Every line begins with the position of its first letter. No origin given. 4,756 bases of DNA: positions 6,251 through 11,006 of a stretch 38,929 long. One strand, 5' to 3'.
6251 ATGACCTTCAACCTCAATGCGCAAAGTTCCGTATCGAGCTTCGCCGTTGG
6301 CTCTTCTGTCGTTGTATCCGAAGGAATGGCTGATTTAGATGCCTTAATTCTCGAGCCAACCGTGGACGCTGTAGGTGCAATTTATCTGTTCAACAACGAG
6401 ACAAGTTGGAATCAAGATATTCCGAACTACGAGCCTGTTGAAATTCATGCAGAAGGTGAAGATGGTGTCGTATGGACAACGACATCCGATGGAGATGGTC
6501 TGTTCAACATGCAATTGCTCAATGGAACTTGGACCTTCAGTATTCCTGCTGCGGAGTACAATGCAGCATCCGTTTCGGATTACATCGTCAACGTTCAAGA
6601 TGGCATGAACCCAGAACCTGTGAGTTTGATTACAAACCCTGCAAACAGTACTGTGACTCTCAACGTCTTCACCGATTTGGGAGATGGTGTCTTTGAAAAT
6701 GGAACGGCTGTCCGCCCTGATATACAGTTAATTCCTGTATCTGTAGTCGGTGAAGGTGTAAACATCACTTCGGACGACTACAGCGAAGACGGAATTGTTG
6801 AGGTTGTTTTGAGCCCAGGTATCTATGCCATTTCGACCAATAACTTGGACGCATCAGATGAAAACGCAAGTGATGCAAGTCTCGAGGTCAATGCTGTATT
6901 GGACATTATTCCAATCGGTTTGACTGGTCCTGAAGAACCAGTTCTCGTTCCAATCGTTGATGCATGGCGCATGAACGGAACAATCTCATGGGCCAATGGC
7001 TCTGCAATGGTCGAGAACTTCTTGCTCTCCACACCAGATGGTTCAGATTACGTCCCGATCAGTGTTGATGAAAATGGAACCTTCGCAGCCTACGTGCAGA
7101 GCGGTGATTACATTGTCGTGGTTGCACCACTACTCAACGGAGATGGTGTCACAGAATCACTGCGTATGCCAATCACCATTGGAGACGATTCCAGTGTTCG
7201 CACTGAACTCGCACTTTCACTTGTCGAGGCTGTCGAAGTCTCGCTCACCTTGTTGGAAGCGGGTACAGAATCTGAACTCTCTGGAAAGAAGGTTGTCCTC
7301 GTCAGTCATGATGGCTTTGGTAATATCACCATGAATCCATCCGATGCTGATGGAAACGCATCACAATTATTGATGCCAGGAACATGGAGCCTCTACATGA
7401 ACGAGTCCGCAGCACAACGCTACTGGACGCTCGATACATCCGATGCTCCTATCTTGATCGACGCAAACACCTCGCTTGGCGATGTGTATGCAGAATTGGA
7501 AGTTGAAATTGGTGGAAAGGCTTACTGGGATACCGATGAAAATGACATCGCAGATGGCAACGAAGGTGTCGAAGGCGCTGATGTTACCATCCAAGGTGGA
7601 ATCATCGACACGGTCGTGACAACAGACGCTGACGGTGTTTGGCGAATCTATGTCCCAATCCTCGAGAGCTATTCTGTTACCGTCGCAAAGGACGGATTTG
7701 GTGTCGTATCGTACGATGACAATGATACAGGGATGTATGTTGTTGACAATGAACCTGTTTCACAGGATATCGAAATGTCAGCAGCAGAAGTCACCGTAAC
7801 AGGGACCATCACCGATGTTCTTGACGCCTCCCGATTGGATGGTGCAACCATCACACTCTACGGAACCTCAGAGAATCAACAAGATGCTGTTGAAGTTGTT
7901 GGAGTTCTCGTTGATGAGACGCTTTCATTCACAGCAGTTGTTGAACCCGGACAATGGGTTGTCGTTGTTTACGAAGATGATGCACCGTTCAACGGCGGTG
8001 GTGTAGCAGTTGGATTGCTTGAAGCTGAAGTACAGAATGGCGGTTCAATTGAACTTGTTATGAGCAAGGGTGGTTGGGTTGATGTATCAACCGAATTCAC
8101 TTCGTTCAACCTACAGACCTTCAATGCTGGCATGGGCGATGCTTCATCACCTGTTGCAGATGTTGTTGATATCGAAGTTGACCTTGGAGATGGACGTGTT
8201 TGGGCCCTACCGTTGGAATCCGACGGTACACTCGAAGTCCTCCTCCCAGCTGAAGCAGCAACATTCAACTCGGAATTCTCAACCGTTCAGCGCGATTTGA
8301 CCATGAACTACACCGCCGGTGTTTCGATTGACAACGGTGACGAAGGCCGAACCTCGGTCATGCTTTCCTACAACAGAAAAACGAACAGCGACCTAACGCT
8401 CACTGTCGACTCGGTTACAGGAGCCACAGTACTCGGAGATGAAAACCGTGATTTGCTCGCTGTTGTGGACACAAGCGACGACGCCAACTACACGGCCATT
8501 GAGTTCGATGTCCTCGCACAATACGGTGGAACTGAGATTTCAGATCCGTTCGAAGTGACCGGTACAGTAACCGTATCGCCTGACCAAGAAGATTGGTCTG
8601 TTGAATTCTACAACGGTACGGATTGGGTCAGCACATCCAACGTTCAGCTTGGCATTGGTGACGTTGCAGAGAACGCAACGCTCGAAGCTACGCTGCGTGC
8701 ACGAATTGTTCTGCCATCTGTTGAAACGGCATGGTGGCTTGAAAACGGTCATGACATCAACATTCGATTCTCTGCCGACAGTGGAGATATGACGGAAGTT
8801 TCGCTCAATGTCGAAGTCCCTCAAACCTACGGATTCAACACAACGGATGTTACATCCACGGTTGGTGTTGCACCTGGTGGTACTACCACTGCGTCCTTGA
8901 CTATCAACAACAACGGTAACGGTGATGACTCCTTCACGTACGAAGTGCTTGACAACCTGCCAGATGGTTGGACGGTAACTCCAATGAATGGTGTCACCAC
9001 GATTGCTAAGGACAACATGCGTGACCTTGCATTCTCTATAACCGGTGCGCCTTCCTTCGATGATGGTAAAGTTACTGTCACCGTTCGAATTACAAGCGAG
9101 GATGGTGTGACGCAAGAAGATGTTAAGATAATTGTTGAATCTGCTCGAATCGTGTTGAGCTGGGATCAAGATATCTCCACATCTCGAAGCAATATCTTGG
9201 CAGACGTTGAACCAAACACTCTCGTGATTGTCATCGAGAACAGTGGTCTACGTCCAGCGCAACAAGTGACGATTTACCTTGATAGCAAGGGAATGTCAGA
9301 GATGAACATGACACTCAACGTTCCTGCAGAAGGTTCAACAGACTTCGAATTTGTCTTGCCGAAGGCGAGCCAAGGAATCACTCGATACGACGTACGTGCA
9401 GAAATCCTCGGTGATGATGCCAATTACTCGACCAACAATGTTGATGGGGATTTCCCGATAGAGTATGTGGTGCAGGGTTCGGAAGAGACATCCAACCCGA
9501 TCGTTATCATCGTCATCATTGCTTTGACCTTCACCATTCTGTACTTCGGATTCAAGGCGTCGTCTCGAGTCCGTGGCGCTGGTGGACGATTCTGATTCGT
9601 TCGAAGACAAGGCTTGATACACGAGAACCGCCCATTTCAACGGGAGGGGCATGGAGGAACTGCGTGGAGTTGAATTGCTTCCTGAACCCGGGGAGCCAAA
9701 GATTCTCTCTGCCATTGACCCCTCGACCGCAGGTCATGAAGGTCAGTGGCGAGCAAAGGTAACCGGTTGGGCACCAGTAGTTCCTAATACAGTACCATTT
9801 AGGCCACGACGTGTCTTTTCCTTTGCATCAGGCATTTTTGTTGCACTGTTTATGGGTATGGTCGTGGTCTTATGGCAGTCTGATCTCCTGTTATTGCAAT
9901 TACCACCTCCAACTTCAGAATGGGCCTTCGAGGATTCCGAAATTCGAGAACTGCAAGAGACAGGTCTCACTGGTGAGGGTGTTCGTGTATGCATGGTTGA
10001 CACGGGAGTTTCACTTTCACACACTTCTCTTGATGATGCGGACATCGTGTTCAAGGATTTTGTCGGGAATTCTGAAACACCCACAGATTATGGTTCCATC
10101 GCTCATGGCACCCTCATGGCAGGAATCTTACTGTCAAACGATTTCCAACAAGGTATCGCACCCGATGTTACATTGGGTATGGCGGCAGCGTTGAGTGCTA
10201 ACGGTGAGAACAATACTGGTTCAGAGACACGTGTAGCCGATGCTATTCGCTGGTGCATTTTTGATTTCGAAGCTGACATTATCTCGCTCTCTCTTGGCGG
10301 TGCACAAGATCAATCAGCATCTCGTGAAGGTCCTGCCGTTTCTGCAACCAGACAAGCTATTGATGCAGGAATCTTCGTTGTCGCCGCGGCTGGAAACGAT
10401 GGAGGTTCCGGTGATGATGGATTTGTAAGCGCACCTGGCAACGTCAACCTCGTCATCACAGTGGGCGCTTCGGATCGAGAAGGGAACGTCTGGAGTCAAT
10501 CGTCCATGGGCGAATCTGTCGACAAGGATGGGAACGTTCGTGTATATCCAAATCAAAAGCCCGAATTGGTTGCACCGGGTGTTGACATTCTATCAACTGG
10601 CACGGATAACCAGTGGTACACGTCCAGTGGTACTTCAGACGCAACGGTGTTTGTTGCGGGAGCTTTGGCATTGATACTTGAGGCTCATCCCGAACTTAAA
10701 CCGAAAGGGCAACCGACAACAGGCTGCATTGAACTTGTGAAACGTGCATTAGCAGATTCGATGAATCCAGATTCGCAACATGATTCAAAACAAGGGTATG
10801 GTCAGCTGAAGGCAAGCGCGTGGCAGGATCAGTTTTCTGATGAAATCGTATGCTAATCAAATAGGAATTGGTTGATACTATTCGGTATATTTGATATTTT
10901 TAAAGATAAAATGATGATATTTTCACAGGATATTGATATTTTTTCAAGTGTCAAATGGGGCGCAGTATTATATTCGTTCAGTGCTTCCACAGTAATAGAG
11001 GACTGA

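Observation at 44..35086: Candidate integrated surface glyco-adhesin island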

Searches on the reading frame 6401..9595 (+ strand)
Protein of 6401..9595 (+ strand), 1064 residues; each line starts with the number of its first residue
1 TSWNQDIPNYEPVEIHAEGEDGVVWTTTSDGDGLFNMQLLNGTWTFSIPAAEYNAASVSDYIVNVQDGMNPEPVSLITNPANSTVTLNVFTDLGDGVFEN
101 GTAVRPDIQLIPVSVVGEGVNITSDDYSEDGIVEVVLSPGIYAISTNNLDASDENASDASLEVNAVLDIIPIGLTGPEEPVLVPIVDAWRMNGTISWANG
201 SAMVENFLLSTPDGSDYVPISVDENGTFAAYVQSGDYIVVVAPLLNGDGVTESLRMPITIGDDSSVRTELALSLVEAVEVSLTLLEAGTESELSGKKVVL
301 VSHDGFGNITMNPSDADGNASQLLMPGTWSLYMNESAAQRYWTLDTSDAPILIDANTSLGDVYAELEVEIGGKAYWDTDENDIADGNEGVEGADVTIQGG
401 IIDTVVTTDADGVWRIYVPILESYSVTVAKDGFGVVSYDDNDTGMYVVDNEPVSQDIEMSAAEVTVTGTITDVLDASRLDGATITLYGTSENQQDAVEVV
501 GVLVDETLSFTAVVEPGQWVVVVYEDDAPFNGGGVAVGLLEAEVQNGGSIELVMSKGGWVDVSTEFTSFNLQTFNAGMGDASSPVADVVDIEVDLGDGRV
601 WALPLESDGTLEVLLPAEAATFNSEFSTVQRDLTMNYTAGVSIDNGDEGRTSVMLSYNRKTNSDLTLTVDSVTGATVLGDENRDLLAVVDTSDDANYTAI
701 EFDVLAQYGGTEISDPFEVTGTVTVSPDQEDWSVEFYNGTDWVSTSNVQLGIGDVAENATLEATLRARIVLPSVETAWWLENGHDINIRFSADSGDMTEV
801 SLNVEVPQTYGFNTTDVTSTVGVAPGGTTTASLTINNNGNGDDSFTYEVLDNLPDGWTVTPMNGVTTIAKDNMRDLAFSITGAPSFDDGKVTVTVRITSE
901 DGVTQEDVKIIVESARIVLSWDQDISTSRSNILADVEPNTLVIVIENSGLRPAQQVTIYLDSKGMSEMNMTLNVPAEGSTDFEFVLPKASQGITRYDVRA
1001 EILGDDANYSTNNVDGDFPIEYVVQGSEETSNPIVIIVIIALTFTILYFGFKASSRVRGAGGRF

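Call 29: search_protein_families(library=pfam, proteins=[window:6401-9595:+], max_evalue=1)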
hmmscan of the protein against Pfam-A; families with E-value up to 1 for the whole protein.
window:6401-9595:+ (1064 aa): 6 families
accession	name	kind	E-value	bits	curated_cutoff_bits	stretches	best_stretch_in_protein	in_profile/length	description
PF13620.12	CarboxypepD_reg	-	4.5e-11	43.4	32.3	2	387-459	11-81/82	Carboxypeptidase regulatory-like domain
PF13715.12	CarbopepD_reg_2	-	0.00041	20.7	32.2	0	385-428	9-50/88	CarboxypepD_reg-like domain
PF12866.13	DUF3823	-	0.014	16.1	27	0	217-242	35-60/90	Protein of unknown function (DUF3823) N-terminal domain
PF14016.12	DUF4232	-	0.017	15.7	27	1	819-894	63-126/129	Domain of unknown function (DUF4232)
PF02883.26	Alpha_adaptinC2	-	0.018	15.7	27.6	1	791-849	33-93/111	Adaptin C-terminal domain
PF10633.15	NPCBM_assoc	-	0.091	13.4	24.4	1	824-898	2-76/78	NPCBM-associated, NEW3 domain of alpha-galactosidase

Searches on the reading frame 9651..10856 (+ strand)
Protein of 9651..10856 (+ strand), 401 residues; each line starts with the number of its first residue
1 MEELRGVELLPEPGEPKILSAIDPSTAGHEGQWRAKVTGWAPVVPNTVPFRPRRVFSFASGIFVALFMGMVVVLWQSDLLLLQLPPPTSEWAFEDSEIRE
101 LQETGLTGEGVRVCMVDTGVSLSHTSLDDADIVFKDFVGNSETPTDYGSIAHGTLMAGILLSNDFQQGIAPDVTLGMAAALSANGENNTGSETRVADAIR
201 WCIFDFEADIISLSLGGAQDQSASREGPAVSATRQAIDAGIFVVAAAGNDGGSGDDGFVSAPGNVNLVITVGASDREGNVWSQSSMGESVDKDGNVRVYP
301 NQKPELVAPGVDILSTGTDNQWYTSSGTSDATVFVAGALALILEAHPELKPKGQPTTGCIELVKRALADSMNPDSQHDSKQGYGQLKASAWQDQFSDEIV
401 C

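Call 4: search_protein_families(library=pfam, proteins=[window:9651-10856:+], max_evalue=0.01)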
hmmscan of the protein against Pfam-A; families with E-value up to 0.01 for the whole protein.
window:9651-10856:+ (401 aa): 1 family
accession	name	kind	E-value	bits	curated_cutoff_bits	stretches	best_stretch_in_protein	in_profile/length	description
PF00082.27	Peptidase_S8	-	1.5e-40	139.7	21.8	1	108-384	1-288/288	Subtilase family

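Call 75: search_protein_families(library=padloc, proteins=[window:9651-10856:+], max_evalue=0.01)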
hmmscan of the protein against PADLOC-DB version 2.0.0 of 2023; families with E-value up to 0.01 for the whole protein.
window:9651-10856:+ (401 aa): 2 families
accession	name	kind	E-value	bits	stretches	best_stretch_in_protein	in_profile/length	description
PDLC03014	subtilase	-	9.7e-25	85.9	1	104-384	167-389/391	-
PDLC02198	IetS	-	4.1e-07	26.3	1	76-254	216-403/795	-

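Call 76: search_protein_families(library=ncbifam, proteins=[window:9651-10856:+], max_evalue=0.001)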
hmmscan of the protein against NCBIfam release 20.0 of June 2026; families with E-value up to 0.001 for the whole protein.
window:9651-10856:+ (401 aa): 7 families
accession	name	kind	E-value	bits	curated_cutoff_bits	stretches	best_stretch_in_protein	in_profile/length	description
TIGR03921.1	T7SS_mycosin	equivalog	6.2e-37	127.5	278.75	1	101-388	6-281/353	type VII secretion-associated serine protease mycosin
TIGR03895.1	protease_PatA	subfamily_domain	1.1e-16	60.7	421.05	1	152-348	1-182/606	PatA/PatG family cyanobactin maturation protease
NF049966.1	QH_SP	equivalog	4e-12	45.9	165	1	112-348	1-197/219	subtilisin-like serine protease QhpE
NF040809.1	germ_prot_CspBA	exception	1.4e-10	39.5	1250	1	267-394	976-1097/1099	bifunctional germination protease/germinant receptor pseudoprotease CspBA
NF040808.2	CspC_non_triad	exception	9e-10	37.6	675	1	264-344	426-499/556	bile acid germinant receptor pseudoprotease CspC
NF040553.1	SGO_0316_fam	subfamily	5.2e-05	21.1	1400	0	302-356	667-721/1486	SGO_0316/SGO_0317 family LPXTG-anchored serine peptidase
NF033595.1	denti_PrtP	equivalog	8.7e-05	21.3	300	1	229-386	355-496/606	dentilisin complex serine proteinase subunit PrtP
